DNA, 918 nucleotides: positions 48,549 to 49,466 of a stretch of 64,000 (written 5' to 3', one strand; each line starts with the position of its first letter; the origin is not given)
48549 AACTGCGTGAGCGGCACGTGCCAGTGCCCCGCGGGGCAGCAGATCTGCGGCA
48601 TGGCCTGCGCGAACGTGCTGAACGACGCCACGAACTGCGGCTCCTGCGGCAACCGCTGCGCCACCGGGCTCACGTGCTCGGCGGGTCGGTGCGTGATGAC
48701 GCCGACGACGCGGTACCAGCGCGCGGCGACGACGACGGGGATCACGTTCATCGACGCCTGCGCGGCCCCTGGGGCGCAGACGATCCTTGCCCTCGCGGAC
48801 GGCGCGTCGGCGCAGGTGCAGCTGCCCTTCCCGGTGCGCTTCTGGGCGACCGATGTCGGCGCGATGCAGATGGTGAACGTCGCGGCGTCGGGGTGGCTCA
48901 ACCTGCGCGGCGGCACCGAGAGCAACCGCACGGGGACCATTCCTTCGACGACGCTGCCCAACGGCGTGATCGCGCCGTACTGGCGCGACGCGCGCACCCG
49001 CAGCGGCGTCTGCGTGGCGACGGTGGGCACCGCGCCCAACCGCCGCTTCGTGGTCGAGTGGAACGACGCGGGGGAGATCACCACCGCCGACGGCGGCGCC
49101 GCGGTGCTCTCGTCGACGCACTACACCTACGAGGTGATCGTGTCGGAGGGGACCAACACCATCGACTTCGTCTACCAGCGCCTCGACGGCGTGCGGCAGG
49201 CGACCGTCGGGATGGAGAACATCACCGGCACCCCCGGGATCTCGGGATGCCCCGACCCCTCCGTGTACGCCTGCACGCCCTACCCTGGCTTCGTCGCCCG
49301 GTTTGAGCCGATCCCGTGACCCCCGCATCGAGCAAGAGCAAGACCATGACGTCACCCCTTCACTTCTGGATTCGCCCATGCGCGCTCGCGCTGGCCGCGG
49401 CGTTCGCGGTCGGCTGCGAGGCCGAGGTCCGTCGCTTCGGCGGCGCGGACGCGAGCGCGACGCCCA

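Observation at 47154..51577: Tandem pair of giant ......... cysteine-rich repeat lipoproteins sharing an uncharacterised C-terminal domain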

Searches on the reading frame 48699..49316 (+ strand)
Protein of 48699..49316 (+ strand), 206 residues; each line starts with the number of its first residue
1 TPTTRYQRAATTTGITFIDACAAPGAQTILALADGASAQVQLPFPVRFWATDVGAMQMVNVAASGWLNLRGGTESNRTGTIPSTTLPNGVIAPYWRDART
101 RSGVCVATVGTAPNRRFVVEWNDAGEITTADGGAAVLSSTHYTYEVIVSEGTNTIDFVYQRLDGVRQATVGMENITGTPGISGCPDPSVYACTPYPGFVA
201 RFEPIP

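Call 9: search_protein_families(library=pfam, proteins=[window:48699-49316:+], max_evalue=10)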
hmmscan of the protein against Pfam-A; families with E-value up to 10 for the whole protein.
seq(206 aa): 1 family
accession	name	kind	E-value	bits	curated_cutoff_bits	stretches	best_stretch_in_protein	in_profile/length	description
PF01728.25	FtsJ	-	0.28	11.5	24.1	1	13-60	21-59/181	FtsJ-like methyltransferase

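Call 15: find_homologous_proteins(query=window:48699-49316:+, max_evalue=0.001)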
Query seq(206 aa) (206 aa): 14 proteins with E <= 0.001 among 653 candidates.
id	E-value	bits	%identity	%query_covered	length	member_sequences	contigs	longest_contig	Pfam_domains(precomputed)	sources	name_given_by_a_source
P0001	8.3e-95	334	71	100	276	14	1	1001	PF04885.20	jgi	jgi:hypothetical protein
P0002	9.2e-71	256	60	96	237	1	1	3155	-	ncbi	ncbi:MAG: hypothetical protein U0325_36895 [Polyangiales bacterium]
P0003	1.8e-63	232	69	72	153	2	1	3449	-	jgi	jgi:hypothetical protein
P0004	4.9e-59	218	54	95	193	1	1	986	-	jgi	jgi:hypothetical protein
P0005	2.2e-51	193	47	99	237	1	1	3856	-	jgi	jgi:hypothetical protein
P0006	3.6e-44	169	45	100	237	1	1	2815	PF04885.20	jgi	jgi:hypothetical protein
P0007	3.2e-41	159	46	93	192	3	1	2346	-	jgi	jgi:hypothetical protein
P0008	3.9e-40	156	43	100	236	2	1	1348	-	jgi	-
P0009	1.1e-38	151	44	99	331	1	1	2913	PF04885.20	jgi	jgi:hypothetical protein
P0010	1.2e-26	112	38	99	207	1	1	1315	-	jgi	jgi:hypothetical protein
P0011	4.7e-23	100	37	85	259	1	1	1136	-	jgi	jgi:hypothetical protein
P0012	1.6e-22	98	38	97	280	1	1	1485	-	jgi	jgi:hypothetical protein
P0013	1.9e-13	69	34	81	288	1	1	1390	PF06119.20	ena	-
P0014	1.9e-7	49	32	72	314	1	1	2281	-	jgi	jgi:hypothetical protein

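Call 19: search_protein_families(library=pfam, alignment_id=A1, max_evalue=1)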
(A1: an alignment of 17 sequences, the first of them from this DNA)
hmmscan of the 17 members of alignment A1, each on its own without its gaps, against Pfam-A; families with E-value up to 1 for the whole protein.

A. member 1, seq(206 aa): 1 family
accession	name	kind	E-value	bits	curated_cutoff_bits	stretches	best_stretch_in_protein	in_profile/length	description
PF01728.25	FtsJ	-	0.28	11.5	24.1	1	13-60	21-59/181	FtsJ-like methyltransferase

B. families by the number of members that match (of 17 scanned): 8 families
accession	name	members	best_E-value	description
PF04885.19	Stig1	5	1.6e-08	Stigma-specific STIG1-like protein family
PF06119.19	NIDO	5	1.3e-06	Nidogen-like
PF00041.27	fn3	1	0.00049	Fibronectin type III domain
PF11578.13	DUF3237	1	0.012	Protein of unknown function (DUF3237)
PF25523.1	Ig_RIMBP2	1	0.17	RIMBP2-like, immunoglobulin-like domain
PF18370.7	RGI_lyase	1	0.21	Rhamnogalacturonan I lyases beta-sheet domain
PF01728.25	FtsJ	1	0.28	FtsJ-like methyltransferase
PF17023.10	DUF5098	1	0.45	Domain of unknown function (DUF5098)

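Call 26: predict_structure(alignment_id=A1)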
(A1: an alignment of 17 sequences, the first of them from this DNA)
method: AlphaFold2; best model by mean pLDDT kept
length: 206 residues; sequences in the alignment: 17
mean_pLDDT: 93.3   pTM: 0.91
mean pLDDT of the five models: 93.3, 93.1, 92.3, 91.7, 89.6
residues with pLDDT >= 90: 175; 70-90: 22; 50-70: 6; < 50: 3
segments of 3 or more residues with pLDDT < 50: none
pLDDT, mean of each block of 10 residues (from residue 1): 81 97 98 94 95 96 95 92 92 95 97 98 86 74 98 97 94 92 97 97 94
secondary structure, 60 per line:
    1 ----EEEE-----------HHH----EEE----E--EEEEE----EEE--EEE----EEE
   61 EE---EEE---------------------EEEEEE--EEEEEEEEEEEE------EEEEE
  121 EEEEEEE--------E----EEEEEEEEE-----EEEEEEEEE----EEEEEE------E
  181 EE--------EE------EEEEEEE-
elements in order: E5-8 E27-29 E37-41 E46-48 E51-53 E58-62 E66-68 E90-95 E98-109 E116-127 E141-149 E155-163 E168-173 E180-182 E199-205

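Call 28: search_protein_representatives(alignment_id=A1)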
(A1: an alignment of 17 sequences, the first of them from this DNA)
Query: 17 sequences, 247 profile positions. Proteins with E-value up to 0.001 (for the whole library): 24378; up to 1e-10: 15680; up to 1e-30: 1838. The best 150 are listed.
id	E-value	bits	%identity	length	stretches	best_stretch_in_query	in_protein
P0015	2.3e-203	689.0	-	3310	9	74-244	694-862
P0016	1.2e-201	683.4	-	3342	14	45-222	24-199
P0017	2.0e-183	623.7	-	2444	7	59-245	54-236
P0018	6.7e-171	582.7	-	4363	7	50-229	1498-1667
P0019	5.0e-166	566.7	-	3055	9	13-232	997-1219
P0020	2.5e-162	554.6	-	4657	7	47-245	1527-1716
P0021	8.3e-162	552.9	-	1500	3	10-245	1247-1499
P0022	1.1e-145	500.1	-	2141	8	75-218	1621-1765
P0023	5.3e-143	491.3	-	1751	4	74-245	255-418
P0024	2.7e-139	479.2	-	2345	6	76-231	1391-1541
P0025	5.3e-133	458.5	-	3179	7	25-230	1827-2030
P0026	1.7e-131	453.6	-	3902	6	75-246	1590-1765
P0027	5.4e-124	429.0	-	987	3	19-245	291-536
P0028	1.2e-120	418.0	-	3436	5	88-227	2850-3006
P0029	1.3e-120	417.9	-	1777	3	15-246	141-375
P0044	4.7e-98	344.1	-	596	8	6-246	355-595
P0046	8.8e-97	339.9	-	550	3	73-229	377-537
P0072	1.6e-86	306.3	-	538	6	7-247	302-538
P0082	7.5e-85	300.8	-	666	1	14-245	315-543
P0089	8.0e-83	294.2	-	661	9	8-247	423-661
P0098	1.4e-80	286.9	-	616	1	37-247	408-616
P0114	1.3e-76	273.8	-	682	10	11-247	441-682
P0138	4.3e-74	265.6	-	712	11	6-245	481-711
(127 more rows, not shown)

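Call 29: search_protein_families(library=pfam, proteins=[P0021, P0027, P0044, P0072, P0089, P0114, P0138, P0046, P0082, P0098], max_evalue=0.001)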
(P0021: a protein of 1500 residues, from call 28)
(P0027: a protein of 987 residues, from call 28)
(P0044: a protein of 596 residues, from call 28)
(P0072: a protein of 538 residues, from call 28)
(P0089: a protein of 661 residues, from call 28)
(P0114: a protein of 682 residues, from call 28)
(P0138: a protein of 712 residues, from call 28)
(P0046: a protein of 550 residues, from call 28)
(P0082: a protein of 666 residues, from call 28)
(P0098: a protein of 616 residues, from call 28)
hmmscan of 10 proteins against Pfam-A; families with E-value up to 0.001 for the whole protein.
P0021 (1500 aa): 7 families
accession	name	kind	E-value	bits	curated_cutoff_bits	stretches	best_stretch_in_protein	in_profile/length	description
PF00082.27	Peptidase_S8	-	5.2e-54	183.9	21.8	1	147-416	2-275/288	Subtilase family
PF00041.27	fn3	-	3.3e-25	88.6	25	2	736-817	1-80/84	Fibronectin type III domain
PF06119.19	NIDO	-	4.4e-20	72.9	25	1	966-1021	2-55/186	Nidogen-like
PF22148.1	Fervidolysin_NPro-like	-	4.4e-09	37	21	1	22-96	8-81/81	Fervidolysin N-terminal prodomain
PF21910.2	GH85_C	-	4.5e-07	30.7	27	0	1131-1201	13-86/95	GH85 endohexosaminidases, C-terminal domain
PF18370.7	RGI_lyase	-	1.7e-06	28.7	27.8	0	1237-1277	28-70/86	Rhamnogalacturonan I lyases beta-sheet domain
PF06486.16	DUF1093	-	4.8e-05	24.4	26.3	0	781-812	12-46/81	Protein of unknown function (DUF1093)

P0027 (987 aa): 2 families
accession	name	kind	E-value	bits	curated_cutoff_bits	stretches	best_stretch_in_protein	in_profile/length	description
PF11617.13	Cu-binding_MopE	-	9.3e-12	45.4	27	2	911-929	12-30/30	Putative metal-binding motif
PF06119.19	NIDO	-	1e-06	29.3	25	0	752-794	4-44/186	Nidogen-like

P0044 (596 aa): 1 family
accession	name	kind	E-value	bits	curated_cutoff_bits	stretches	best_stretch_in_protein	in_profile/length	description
PF04885.19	Stig1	-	7.6e-37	126.1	24.1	3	98-137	43-82/85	Stigma-specific STIG1-like protein family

P0072 (538 aa): 1 family
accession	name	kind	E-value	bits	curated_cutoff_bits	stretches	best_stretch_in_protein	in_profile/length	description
PF04885.19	Stig1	-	5.4e-26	91.3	24.1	4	76-120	39-83/85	Stigma-specific STIG1-like protein family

P0089 (661 aa): 1 family
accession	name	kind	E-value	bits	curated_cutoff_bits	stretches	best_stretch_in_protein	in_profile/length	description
PF04885.19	Stig1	-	2e-46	156.8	24.1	7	81-127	37-83/85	Stigma-specific STIG1-like protein family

P0114 (682 aa): 1 family
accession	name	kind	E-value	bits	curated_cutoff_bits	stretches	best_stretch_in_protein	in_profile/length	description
PF04885.19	Stig1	-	5.4e-56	187.5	24.1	9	68-114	37-83/85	Stigma-specific STIG1-like protein family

P0138 (712 aa): 1 family
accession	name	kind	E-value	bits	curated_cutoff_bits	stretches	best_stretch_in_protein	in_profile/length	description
PF04885.19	Stig1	-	9.5e-42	141.8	24.1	2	92-132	43-83/85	Stigma-specific STIG1-like protein family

P0046 (550 aa): 1 family
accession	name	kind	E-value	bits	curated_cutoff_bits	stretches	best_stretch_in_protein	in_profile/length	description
PF06119.19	NIDO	-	2.4e-16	60.7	25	2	1-93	3-111/186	Nidogen-like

P0082 (666 aa): 1 family
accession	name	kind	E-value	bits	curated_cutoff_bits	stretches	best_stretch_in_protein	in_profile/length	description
PF00020.24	TNFR_c6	-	4.6e-07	30.6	29.4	0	261-299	1-39/39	TNFR/NGFR cysteine-rich region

P0098 (616 aa): 1 family
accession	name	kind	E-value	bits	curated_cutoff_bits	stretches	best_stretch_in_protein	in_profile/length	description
PF04151.21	PPC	-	2.7e-08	35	25.9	0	199-263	4-69/70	Bacterial pre-peptidase C-terminal domain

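Call 30: fold_search(model_id=the predicted structure, library=pdb)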
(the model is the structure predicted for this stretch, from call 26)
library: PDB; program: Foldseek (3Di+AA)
matches with E <= 10: 300; with E <= 0.001: 0
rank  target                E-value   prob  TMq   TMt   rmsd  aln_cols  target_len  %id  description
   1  8qpr_A                3.0e-01  0.02  0.12  0.07  18.8       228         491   10  SARS-CoV-2 S protein bound to human neutralising antibody UZGENT_G5 (released 2024-01-31)
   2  8uk1_A                4.1e-01  0.02  0.10  0.04  19.9       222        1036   10  SARS-CoV-2 Omicron-XBB.1.16 3-RBD-down Spike Protein Trimer consensus (S-RRAR-Omicron-XBB.1.16) (released 2024-06-12)
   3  8epp_C                4.3e-01  0.02  0.11  0.04  21.0       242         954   10  Cryo-EM structure of SARS-CoV-2 Spike trimer S2D14 with two RBDs in the open conformation (released 2023-06-21)
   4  7tey_C                5.1e-01  0.02  0.12  0.04  21.3       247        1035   10  Cryo-EM structure of SARS-CoV-2 Delta (B.1.617.2) spike protein (released 2022-03-16)
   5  7my3_B                5.4e-01  0.03  0.12  0.04  18.2       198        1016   10  CryoEM structure of neutralizing nanobody Nb12 in complex with SARS-CoV2 spike (released 2021-06-16)
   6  9mi3_A                5.6e-01  0.01  0.12  0.04  20.3       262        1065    9  Cryo-EM structure of SARS-CoV-2 spike protein in complex with neutralizing human antibody WRAIR-2008 (released 2025-08-20)
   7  8g70_D                5.9e-01  0.01  0.12  0.04  21.9       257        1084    8  SARS-CoV-2 spike/nanobody mixture complex (released 2024-02-21)
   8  9l2l_D                6.3e-01  0.01  0.09  0.04  19.9       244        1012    9  Structure of SARS-CoV-2 EG.5.1 Variant Spike protein complexed with antibody XGi-198 (released 2025-12-10)
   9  8fu8_C                7.3e-01  0.01  0.12  0.03  19.1       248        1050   10  Structure of Covid Spike variant deltaN135 with one erect RBD (released 2023-04-05)
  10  7q0i_C                8.5e-01  0.01  0.12  0.10  21.1       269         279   11  Crystal structure of the N-terminal domain of SARS-CoV-2 beta variant spike glycoprotein in complex with Beta-43 (released 2021-12-22)
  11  5ly8                  9.0e-01  0.02  0.11  0.10  16.8       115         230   11  Structure of the CBM2 module of Lactobacillus casei BL23 phage J-1 evolved Dit. (released 2017-03-22)
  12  8dlj_A                9.0e-01  0.01  0.10  0.05  20.0       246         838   11  Cryo-EM structure of SARS-CoV-2 Alpha (B.1.1.7) spike protein in complex with human ACE2 (released 2022-08-31)
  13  7t9j_C                9.5e-01  0.01  0.11  0.04  20.5       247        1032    9  Cryo-EM structure of the SARS-CoV-2 Omicron spike protein (released 2021-12-29)
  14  8g7c_A                9.5e-01  0.01  0.12  0.06  21.9       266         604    7  local refinement of SARS-CoV-2 spike/Nb4 complex with 2 RBDs up and 3 Nb4 bound (released 2024-02-21)
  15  9co8_A                9.5e-01  0.01  0.11  0.04  20.9       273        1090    9  JN.1 spike/Nanosota-9 complex (released 2024-11-20)
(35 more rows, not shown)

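Call 33: search_solved_structures(query=A1, max_evalue=1, show_alignments=2)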
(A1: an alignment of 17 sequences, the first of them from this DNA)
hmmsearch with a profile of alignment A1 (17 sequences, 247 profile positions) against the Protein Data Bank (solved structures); distinct sequences matched with E-value up to 1: 1.
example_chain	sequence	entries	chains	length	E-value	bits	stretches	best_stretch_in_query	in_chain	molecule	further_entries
8gl6_D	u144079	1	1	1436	7.2e-18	68.3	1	53-221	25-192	RemA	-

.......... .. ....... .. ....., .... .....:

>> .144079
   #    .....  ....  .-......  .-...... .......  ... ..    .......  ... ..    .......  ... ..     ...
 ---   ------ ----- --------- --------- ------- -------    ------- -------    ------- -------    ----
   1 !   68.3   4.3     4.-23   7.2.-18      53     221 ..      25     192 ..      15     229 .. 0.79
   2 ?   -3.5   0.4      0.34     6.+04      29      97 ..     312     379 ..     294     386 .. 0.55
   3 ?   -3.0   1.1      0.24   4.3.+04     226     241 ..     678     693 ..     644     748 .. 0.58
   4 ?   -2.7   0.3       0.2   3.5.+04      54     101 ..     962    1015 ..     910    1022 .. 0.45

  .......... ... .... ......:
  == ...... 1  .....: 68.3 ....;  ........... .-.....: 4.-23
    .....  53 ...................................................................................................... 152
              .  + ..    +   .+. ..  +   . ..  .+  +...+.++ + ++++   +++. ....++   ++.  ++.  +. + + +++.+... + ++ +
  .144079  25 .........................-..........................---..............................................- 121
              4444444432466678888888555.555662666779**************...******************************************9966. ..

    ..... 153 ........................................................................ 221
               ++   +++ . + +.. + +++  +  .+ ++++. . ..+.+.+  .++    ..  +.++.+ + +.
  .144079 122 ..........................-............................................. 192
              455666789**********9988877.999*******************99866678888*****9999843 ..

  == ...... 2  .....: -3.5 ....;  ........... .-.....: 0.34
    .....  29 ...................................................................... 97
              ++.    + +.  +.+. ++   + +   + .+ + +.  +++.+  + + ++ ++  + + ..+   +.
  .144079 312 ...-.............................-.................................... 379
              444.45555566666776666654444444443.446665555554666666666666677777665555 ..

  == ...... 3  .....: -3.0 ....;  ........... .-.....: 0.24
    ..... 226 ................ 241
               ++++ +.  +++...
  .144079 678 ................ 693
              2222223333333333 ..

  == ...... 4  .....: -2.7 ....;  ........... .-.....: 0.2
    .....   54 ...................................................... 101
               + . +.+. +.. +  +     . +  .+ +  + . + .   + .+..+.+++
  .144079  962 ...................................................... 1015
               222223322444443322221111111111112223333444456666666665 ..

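Call 75: find_encoding_contigs(protein=P0114, flank=7000, max_places=2)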
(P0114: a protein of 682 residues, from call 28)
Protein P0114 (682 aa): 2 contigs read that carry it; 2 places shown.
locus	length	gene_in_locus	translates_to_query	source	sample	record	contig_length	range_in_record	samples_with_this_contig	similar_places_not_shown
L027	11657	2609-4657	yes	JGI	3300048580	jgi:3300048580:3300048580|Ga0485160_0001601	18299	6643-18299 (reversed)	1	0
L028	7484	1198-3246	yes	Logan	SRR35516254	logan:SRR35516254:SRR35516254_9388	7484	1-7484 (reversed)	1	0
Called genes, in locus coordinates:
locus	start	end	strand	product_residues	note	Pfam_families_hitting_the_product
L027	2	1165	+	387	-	?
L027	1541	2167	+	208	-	-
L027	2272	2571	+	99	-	-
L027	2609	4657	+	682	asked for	PF04885:Stig1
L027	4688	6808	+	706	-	PF04885:Stig1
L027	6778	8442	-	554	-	-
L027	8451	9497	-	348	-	PF00316:FBPase, PF18913:FBPase_C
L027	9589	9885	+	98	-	PF01541:GIY-YIG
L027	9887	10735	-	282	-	PF01553:Acyltransferase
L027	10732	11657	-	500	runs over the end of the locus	PF09823:DUF2357, PF04411:PDDEXK_7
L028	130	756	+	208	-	-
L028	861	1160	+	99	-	-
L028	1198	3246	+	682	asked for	PF04885:Stig1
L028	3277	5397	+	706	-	PF04885:Stig1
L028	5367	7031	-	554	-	-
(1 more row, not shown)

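Call 82: search_protein_families(library=pfam, proteins=[P0016, P0017, P0023, P0029], max_evalue=0.00001)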
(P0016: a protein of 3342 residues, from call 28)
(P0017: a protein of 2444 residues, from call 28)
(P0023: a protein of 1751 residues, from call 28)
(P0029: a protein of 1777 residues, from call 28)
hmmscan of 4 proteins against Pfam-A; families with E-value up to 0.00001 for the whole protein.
P0016 (3342 aa): 1 family
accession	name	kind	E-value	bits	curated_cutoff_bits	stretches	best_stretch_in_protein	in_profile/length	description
PF06119.19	NIDO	-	4.6e-16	59.8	25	0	79-136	2-54/186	Nidogen-like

P0017 (2444 aa): 1 family
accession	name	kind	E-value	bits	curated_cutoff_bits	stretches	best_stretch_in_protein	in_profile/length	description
PF13385.13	Laminin_G_3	-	6.9e-36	124.1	27.6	2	805-954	10-151/151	Concanavalin A-like lectin/glucanases superfamily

P0023 (1751 aa): 14 families
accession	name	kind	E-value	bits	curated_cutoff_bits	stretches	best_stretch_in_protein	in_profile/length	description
PF13620.12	CarboxypepD_reg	-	4.7e-137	447.1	32.3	10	423-498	2-82/82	Carboxypeptidase regulatory-like domain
PF13715.12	CarbopepD_reg_2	-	3.5e-85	280.6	32.2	5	1466-1542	1-79/88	CarboxypepD_reg-like domain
PF17210.9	SdrD_B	-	1.1e-32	112.9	29.7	0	1225-1278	40-91/112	SdrD B-like domain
PF15976.11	CooC_C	-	1.8e-19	70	29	0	422-470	18-63/93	CS1-pili formation C-terminal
PF00353.25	HemolysinCabind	-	5.5e-19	68.2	23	4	1630-1664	2-36/36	RTX calcium-binding nonapeptide repeat (4 copies)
PF17802.7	SpaA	-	8.2e-19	68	23.1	0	74-123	2-57/91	Prealbumin-like fold domain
PF08308.17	PEGA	-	4.6e-15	55.7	20.8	0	1479-1535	11-62/71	PEGA domain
PF02369.22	Big_1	-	1.5e-12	47.9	34.9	0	1465-1527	20-91/93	Bacterial Ig-like domain (group 1)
PF09430.16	EMC7_beta-sandw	-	1e-11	45.5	26.6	0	1478-1537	7-68/122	ER membrane protein complex subunit 7, beta-sandwich domain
PF06119.19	NIDO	-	3.2e-11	44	25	0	283-328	2-44/186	Nidogen-like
PF08400.16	phage_tail_N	-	7.2e-09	36.2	26.6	0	75-142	5-81/134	Prophage tail fibre N-terminal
PF00775.27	Dioxygenase_C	-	7.7e-09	35.7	27.3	0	423-457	32-66/182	Dioxygenase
PF25020.1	TTR_TEN1-4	-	1.4e-07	31.8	27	0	1464-1512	7-47/86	Teneurin TTR-like domain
PF23194.1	NOMO_5th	-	2.3e-06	28.3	27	0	1562-1597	21-56/89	NOMO fifth transthyretin-like domain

P0029 (1777 aa): 3 families
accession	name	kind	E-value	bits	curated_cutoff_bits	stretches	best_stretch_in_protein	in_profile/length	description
PF18884.5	TSP3_bac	-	7.4e-30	102.9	25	4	153-172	1-20/22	Bacterial TSP3 repeat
PF06119.19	NIDO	-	8.4e-22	78.5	25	1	228-283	1-53/186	Nidogen-like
PF02412.23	TSP_3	-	4.1e-21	74.8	25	2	713-752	1-36/36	Thrombospondin type 3 repeat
